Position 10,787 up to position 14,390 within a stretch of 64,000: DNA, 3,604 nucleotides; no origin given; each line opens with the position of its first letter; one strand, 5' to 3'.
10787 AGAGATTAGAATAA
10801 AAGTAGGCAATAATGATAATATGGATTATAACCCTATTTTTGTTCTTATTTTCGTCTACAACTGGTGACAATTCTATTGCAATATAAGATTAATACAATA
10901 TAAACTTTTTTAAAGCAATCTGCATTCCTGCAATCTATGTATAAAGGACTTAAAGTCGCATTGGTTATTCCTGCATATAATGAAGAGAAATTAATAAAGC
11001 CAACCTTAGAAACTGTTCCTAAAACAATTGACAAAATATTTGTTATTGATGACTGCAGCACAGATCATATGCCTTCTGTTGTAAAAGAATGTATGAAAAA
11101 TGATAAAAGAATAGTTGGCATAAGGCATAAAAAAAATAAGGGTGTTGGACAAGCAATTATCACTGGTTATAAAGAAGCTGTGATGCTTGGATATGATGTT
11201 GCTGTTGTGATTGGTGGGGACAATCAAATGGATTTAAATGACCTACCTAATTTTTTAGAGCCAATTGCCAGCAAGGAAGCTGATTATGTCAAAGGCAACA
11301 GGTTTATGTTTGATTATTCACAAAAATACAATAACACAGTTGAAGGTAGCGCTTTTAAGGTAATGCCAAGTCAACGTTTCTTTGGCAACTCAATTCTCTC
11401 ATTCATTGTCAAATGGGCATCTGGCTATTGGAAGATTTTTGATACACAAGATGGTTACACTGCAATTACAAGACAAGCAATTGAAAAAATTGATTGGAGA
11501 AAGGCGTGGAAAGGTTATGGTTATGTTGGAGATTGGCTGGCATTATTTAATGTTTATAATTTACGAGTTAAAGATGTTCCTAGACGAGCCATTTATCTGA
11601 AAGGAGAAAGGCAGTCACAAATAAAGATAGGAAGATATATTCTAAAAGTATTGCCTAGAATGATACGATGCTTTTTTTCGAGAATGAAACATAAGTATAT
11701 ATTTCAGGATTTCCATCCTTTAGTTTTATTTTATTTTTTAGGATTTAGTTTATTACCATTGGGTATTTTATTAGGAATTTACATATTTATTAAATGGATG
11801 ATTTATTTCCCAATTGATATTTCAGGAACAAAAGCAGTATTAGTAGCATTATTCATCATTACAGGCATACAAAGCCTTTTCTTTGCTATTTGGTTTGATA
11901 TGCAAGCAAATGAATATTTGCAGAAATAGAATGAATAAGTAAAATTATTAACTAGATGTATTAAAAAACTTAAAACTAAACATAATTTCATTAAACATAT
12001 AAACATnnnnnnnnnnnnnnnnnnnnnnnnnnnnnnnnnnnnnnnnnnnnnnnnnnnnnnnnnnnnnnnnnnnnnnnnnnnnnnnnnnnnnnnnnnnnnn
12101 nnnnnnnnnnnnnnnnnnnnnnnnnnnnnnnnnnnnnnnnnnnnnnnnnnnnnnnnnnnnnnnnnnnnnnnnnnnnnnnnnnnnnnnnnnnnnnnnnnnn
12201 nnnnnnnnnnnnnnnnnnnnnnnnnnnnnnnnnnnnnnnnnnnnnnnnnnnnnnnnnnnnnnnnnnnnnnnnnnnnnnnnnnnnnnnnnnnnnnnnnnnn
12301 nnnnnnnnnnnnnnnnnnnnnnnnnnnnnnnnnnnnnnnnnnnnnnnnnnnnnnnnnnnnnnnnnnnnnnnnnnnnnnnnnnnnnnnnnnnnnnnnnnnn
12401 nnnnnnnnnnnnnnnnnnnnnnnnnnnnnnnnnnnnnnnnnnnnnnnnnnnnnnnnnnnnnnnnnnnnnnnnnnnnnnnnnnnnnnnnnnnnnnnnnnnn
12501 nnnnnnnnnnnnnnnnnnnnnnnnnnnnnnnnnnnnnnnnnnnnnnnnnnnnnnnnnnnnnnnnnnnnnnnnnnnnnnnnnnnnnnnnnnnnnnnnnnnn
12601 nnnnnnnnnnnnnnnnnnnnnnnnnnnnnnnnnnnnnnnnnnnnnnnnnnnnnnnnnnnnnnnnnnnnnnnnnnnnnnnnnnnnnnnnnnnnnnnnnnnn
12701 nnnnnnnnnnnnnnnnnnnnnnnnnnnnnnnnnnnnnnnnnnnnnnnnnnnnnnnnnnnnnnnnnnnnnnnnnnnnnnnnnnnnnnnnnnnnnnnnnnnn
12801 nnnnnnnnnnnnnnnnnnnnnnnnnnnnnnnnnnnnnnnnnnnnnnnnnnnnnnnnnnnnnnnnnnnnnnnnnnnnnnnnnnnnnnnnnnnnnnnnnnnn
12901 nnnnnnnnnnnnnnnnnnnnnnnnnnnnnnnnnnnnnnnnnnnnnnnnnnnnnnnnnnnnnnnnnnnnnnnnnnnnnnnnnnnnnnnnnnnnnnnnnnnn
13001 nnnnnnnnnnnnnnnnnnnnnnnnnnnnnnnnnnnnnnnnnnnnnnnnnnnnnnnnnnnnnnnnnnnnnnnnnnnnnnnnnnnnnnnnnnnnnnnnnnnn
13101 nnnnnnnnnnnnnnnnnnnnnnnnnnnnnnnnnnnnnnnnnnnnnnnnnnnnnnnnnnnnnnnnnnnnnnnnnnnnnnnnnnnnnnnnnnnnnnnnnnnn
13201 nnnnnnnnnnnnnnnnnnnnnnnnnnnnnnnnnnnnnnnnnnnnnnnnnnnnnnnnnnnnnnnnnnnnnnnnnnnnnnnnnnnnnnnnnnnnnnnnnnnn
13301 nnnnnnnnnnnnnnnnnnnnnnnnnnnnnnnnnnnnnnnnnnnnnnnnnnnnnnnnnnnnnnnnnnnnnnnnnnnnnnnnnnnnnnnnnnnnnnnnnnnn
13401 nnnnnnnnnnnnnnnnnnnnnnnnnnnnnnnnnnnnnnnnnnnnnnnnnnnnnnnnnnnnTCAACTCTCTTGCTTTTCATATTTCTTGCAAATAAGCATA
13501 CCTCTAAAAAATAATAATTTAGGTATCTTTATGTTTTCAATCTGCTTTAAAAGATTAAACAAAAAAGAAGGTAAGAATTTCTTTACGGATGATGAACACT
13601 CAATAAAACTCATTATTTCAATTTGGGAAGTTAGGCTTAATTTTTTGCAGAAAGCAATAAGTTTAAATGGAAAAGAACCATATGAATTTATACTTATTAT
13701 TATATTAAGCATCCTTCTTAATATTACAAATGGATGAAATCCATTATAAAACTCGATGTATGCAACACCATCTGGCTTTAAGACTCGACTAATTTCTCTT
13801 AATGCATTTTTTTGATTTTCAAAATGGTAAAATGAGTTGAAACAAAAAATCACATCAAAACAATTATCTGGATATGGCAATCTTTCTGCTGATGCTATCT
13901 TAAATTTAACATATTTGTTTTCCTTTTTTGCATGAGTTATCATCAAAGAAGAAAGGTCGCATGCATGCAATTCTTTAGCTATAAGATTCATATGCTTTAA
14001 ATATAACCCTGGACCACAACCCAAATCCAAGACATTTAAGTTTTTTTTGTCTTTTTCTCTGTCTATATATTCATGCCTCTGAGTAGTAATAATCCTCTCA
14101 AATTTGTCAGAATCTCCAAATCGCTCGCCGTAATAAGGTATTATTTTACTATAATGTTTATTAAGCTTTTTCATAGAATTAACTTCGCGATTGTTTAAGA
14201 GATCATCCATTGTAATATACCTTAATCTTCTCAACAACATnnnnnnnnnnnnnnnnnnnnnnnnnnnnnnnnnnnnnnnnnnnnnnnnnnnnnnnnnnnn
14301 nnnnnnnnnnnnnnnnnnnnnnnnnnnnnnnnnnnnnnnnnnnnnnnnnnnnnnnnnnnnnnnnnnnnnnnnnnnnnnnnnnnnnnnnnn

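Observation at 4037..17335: Arn-like lipid-carrier aminosugar transfer module (GT2, CE4 deformylase-like, GT-C) combined with a WbpB/WbpE/WbpD-like 3-amino-sugar triad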

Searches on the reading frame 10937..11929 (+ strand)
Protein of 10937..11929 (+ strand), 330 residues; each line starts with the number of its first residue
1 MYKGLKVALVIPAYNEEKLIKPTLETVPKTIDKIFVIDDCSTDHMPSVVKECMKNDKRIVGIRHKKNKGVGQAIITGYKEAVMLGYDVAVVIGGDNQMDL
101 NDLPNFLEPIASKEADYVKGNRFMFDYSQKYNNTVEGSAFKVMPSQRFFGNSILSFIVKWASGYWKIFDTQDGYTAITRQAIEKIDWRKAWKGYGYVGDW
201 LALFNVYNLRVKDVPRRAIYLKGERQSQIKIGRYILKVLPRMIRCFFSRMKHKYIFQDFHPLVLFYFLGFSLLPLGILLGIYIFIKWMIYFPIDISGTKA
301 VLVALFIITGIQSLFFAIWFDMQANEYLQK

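Call 3: search_protein_families(library=pfam, proteins=[window:10937-11929:+], max_evalue=0.01)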
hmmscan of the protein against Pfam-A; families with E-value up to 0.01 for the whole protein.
window:10937-11929:+ (330 aa): 1 family
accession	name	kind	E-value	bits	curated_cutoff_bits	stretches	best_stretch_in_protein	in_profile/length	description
PF00535.33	Glycos_transf_2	-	6.8e-23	81.9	23.3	1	9-185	2-167/168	Glycosyl transferase family 2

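Call 8: search_protein_families(library=ncbifam, proteins=[window:10937-11929:+], max_evalue=0.001)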
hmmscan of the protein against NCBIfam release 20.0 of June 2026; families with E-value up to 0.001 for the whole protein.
window:10937-11929:+ (330 aa): 12 families
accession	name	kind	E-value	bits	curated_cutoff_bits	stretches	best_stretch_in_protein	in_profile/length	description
TIGR04182.1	glyco_TIGR04182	equivalog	3.6e-23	82.4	325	1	7-324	2-283/293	S-layer glycoprotein N-glycosyltransferase AglJ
NF058614.1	PPMAGASynPpgS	equivalog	2.2e-12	46.9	370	1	7-216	2-194/226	polyprenyl-phospho-N-acetylgalactosaminyl synthase PpgS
TIGR03937.1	PgaC_IcaA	equivalog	1.9e-09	37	422.3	1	6-109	46-149/407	poly-beta-1,6-N-acetyl-D-glucosamine synthase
NF047588.1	GlcsyltransPgfSStrep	equivalog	3.8e-09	36.2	500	1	5-109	1-109/308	glycosyltransferase PgfS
NF047683.1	TeichurnBiosyTuaG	equivalog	1.5e-08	34.6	400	1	6-80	7-84/252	teichuronic acid biosynthesis protein TuaG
NF007986.1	PRK10714.1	equivalog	4.9e-08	32.3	529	1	6-119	7-123/316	undecaprenyl-phosphate 4-deoxy-4-formamido-L-arabinose transferase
NF041391.1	DPhHxTase_Halo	equivalog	1.3e-07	30.8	375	1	13-189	3-157/213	dolichyl-phosphate hexose transferase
NF053846.1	glyco_with_XrtP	equivalog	3.2e-05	22.8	520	1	9-80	45-121/440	XrtP-associated glycosyltransferase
NF007482.0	PRK10073.1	equivalog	3.7e-05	22.9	423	1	5-91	6-92/334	glycosyltransferase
TIGR03965.1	mycofact_glyco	equivalog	0.00014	20.9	280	1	6-81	75-153/467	mycofactocin biosynthesis glycosyltransferase MftF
NF045692.1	OglycostaseCruG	equivalog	0.00037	19.6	600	1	6-60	42-99/386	2'-O-glycosyltransferase CruG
TIGR04195.1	S_glycosyl_SunS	equivalog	0.00081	18.3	350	0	11-51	63-103/421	SunS family peptide S-glycosyltransferase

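Call 13: search_solved_structures(query=window:10937-11929:+, max_evalue=0.01, show_alignments=2)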
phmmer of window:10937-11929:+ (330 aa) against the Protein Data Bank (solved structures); distinct sequences matched with E-value up to 0.01: 12.
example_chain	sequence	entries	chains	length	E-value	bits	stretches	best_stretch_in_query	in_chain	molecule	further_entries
5mlz_A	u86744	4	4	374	2e-07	33.6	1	2-124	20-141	Dolichol monophosphate mannose synthase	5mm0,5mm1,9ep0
2z87_A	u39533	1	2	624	1.8e-05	27.2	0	7-78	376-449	Chondroitin synthase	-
2z86_A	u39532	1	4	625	1.8e-05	27.2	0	7-78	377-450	Chondroitin synthase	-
9hwj_A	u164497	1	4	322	4.2e-05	26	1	5-107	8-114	Undecaprenyl-phosphate 4-deoxy-4-formamido-L-arabinose transferase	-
9bhc_C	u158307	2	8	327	5.1e-05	25.7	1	6-107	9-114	Undecaprenyl-phosphate 4-deoxy-4-formamido-L-arabinose transferase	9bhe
8vxh_A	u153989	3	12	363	7.7e-05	25.1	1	6-107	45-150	Undecaprenyl-phosphate 4-deoxy-4-formamido-L-arabinose transferase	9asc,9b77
3bcv_A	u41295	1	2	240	0.00024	23.5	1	6-81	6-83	Putative glycosyltransferase protein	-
5hea_A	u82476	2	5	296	0.00065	22.1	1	4-76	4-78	Putative glycosyltransferase (GalT1)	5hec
8pjt_A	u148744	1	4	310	0.00077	21.8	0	41-88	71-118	SAKe6DEref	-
5tze_C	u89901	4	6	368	0.0024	20.2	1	6-55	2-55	Glycosyl transferase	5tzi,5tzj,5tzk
8pjv_A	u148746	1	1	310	0.0036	19.6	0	41-87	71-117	SAKe6DR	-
5tz8_A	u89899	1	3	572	0.0042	19.4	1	6-55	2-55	Glycosyl transferase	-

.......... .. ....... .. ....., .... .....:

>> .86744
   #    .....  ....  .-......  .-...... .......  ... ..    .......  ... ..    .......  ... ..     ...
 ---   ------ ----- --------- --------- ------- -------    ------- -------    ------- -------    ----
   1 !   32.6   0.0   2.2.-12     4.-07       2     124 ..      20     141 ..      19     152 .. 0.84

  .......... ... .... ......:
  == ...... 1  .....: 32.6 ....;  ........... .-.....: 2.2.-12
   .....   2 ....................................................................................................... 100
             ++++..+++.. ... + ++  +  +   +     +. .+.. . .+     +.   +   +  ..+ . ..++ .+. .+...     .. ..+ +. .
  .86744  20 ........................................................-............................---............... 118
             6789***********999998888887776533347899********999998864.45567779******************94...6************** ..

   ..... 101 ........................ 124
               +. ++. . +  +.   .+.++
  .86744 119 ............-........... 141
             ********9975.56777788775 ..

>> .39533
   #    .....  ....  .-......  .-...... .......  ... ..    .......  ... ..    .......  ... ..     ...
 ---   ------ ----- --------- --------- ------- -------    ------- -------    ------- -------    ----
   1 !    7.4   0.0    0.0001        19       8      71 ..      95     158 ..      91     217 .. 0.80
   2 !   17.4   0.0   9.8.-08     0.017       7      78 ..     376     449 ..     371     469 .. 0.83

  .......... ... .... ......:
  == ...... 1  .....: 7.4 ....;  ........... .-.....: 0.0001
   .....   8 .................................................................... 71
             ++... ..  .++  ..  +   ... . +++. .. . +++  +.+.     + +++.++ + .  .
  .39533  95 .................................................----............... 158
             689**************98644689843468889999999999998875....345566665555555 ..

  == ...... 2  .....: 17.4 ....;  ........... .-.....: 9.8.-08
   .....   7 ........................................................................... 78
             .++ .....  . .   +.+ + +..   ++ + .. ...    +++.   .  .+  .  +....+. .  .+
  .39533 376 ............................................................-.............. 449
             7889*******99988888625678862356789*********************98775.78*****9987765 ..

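Call 65: search_solved_structures(query=A3, max_evalue=0.001, show_alignments=0)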
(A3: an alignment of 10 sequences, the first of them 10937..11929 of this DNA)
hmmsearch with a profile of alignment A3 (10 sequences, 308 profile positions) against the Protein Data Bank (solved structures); distinct sequences matched with E-value up to 0.001: 51.
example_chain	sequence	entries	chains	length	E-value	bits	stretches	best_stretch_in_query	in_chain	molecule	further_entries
5ekp_C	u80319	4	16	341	1.8e-77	263.8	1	5-308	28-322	Uncharacterized glycosyltransferase sll0501 | Glycosyltransferase sll0501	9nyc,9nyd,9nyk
9nye_A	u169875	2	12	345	1.8e-77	263.7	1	5-308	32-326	Glycosyltransferase sll0501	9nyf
5eke_A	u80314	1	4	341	2.6e-77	263.2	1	5-308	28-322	Uncharacterized glycosyltransferase sll0501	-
9hwj_A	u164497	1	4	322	3.1e-62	213.7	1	3-308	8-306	Undecaprenyl-phosphate 4-deoxy-4-formamido-L-arabinose transferase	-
9bhc_C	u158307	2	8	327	1.8e-59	204.6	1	3-308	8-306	Undecaprenyl-phosphate 4-deoxy-4-formamido-L-arabinose transferase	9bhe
8vxh_A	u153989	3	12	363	2.4e-59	204.2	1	3-308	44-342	Undecaprenyl-phosphate 4-deoxy-4-formamido-L-arabinose transferase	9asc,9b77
5mlz_A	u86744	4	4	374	4.6e-39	137.6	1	4-225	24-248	Dolichol monophosphate mannose synthase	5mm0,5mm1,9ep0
2z87_A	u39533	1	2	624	2.1e-21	79.6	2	5-101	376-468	Chondroitin synthase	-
2z86_A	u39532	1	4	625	2.1e-21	79.6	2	5-101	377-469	Chondroitin synthase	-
6yv7_B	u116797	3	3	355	3.3e-16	62.5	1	4-224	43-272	Glycosyl transferase, family 2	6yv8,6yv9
6yv7_A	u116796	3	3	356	3.3e-16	62.5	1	4-224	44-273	Glycosyl transferase, family 2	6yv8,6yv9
6h1j_A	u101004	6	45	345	4e-16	62.3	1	1-170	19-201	Probable ss-1,3-N-acetylglucosaminyltransferase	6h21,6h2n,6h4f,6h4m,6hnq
8vh7_A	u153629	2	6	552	1.3e-15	60.6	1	5-117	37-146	Heparosan synthase B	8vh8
3bcv_A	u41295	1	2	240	1.3e-15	60.6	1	4-109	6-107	Putative glycosyltransferase protein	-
8viw_A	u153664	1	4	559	1.3e-15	60.5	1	5-117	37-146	Heparosan synthase B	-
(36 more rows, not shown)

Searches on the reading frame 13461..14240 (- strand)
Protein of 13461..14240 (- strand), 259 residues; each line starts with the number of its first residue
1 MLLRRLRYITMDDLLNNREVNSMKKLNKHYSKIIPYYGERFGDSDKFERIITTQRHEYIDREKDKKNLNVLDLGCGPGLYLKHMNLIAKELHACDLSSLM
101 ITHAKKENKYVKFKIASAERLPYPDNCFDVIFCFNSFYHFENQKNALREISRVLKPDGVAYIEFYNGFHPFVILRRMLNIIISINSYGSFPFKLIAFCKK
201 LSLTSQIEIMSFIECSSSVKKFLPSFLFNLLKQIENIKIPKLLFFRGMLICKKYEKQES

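Call 3: search_protein_families(library=pfam, proteins=[window:13461-14240:-], max_evalue=0.01)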
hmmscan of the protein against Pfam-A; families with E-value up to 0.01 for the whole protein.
window:13461-14240:- (259 aa): 14 families
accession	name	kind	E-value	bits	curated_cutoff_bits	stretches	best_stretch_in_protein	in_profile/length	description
PF08241.18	Methyltransf_11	-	1.7e-25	89.9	21.2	1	71-162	1-95/95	Methyltransferase domain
PF13649.12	Methyltransf_25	-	4.9e-22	78.9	27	1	70-158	1-97/97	Methyltransferase domain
PF13847.12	Methyltransf_31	-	2.1e-19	70.1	27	1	65-166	2-113/145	Methyltransferase domain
PF13489.12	Methyltransf_23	-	1.7e-17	64.1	27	1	62-167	18-121/164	Methyltransferase domain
PF08242.18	Methyltransf_12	-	1.4e-14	55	30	1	71-159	1-97/98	Methyltransferase domain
PF01209.24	Ubie_methyltran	-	1.3e-10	41.5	20.1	1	56-162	37-152/233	ubiE/COQ5 methyltransferase family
PF05219.18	DREV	-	6.6e-10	39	26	1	45-172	76-196/265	DREV methyltransferase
PF03141.22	Methyltransf_29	-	4.8e-07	29.2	23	1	59-158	109-213/506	Putative S-adenosyl-L-methionine-dependent methyltransferase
PF05148.21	Methyltransf_8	-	5.4e-05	23.6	27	1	63-162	69-156/219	Hypothetical methyltransferase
PF01739.24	CheR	-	0.00013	21.9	27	0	105-162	114-173/195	CheR methyltransferase, SAM binding domain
PF03291.22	mRNA_G-N7_MeTrfase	-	0.0034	17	26.6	0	56-112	50-108/315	mRNA (guanine-N(7))-methyltransferase domain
PF05401.17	NodS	-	0.0039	17.5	24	1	63-158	40-140/201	Nodulation protein S (NodS)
PF08003.17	Methyltransf_9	-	0.0043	16.5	23.8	1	64-162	113-217/315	Protein of unknown function (DUF1698)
PF06325.19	PrmA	-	0.0046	16.9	22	1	64-133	159-232/296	Ribosomal protein L11 methyltransferase (PrmA)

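Call 8: search_protein_families(library=ncbifam, proteins=[window:13461-14240:-], max_evalue=0.001)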
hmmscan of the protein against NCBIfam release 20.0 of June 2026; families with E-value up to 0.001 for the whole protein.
window:13461-14240:- (259 aa): 36 families (the best 25 are shown)
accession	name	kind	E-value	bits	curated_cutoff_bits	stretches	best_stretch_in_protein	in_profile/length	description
NF045667.1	MTase_DVU1556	equivalog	5.9e-17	61.8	155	1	65-161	21-118/213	DVU_1556 family methyltransferase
TIGR01934.1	MenG_MenH_UbiE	subfamily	7.5e-16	58.1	158.35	1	55-162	28-141/223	ubiquinone/menaquinone biosynthesis methyltransferase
TIGR02072.1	BioC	equivalog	1.1e-15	58.1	184.95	1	61-161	29-131/244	malonyl-ACP O-methyltransferase BioC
NF007610.0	PRK10258.1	equivalog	4e-14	52.5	342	1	63-160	39-136/251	malonyl-ACP O-methyltransferase BioC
NF001241.0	PRK00216.1-2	equivalog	3.4e-12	46.5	327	1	62-162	47-147/231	demethylmenaquinone methyltransferase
TIGR01983.1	UbiG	equivalog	3.8e-12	46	102.95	1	53-163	36-152/228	bifunctional 2-polyprenyl-6-hydroxyphenol methylase/3-demethylubiquinol 3-O-methyltransferase UbiG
NF001244.0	PRK00216.1-5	equivalog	7.5e-12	45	216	1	55-162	37-153/236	bifunctional demethylmenaquinone methyltransferase/2-methoxy-6-polyprenyl-1,4-benzoquinol methylase UbiE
NF041537.1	ArsM_AhpD_UU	exception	3.2e-11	42.6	510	1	69-159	79-177/345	arsenite methyltransferase/AhpD domain selenoprotein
NF008300.0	PRK11088.1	equivalog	1e-10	41.5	303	1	55-159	74-176/272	23S rRNA (guanine(745)-N(1))-methyltransferase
NF040539.1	AST_met_ArsM_2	exception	2.2e-10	40.8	240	1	23-170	15-171/262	putative arsinothricin biosynthesis methyltransferase ArsM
NF047649.1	MTase_UXPK_star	exception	2.7e-10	39.8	460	1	69-158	80-177/283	methyltransferase/UXPK-star double selenoprotein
NF045882.1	PLipidMtase_Leg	equivalog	3.5e-10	40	390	1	25-173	5-155/207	phospholipid N-methyltransferase PmtA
NF043040.1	corrin_prot_MT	hypoth_equivalog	7.4e-10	38.6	180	1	56-181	31-164/216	corrinoid protein-associated methyltransferase CpaM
NF041536.1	ArsM_DUF2284_UU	exception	1.4e-09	36.8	575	1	68-159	78-177/459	arsenite methyltransferase/DUF2284 domain selenoprotein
NF004452.0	PRK05785.1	equivalog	4e-09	36.3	207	1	24-155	9-138/228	hypothetical protein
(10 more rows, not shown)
